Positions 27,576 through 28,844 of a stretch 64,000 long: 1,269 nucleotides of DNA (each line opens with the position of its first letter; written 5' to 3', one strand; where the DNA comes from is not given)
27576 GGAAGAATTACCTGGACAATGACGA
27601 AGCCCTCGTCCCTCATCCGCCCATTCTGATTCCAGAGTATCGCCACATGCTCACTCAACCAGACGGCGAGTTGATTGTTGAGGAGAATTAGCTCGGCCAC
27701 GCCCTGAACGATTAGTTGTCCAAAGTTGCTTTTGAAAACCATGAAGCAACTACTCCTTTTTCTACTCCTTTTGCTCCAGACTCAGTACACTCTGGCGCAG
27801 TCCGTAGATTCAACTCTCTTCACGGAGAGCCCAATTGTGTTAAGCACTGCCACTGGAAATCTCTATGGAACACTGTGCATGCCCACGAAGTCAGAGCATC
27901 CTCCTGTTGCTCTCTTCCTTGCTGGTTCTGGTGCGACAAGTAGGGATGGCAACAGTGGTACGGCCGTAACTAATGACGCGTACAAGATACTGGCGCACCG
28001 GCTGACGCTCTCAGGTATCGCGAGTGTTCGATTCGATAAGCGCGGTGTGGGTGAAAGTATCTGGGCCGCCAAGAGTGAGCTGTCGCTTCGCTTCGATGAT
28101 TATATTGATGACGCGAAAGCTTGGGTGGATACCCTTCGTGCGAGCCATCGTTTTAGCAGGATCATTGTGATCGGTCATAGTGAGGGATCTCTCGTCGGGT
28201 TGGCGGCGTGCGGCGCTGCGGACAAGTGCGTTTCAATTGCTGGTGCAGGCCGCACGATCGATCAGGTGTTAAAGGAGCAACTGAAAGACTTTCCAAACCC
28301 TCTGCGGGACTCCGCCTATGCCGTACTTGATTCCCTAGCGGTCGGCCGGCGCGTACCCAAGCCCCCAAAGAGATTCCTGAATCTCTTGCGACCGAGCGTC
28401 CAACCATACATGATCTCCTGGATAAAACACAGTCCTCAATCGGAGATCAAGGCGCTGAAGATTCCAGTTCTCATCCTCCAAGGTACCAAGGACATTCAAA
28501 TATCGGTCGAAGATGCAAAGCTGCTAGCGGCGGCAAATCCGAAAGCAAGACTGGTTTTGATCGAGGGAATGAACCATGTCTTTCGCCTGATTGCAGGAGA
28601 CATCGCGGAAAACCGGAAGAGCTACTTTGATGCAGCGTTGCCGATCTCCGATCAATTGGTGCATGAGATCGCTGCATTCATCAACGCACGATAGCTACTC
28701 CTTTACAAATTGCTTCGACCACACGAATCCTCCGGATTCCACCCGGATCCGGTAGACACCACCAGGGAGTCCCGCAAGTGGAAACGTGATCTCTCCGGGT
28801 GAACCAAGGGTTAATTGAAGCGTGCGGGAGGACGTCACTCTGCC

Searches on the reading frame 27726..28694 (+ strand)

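Call 27: search_protein_families(library=pfam, proteins=[window:27726-28694:+], max_evalue=0.001)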
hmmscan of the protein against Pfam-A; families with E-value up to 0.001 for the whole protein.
window:27726-28694:+ (322 aa): 3 families
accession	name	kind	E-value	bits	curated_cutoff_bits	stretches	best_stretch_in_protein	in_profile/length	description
PF12146.15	Hydrolase_4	-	5.8e-17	62.2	27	1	80-167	14-99/239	Serine aminopeptidase, S33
PF00561.26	Abhydrolase_1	-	1.1e-09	38.8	25.8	1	96-184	26-115/245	alpha/beta hydrolase fold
PF12697.13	Abhydrolase_6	-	1.9e-08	35.7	26.3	1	89-286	20-206/217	Alpha/beta hydrolase family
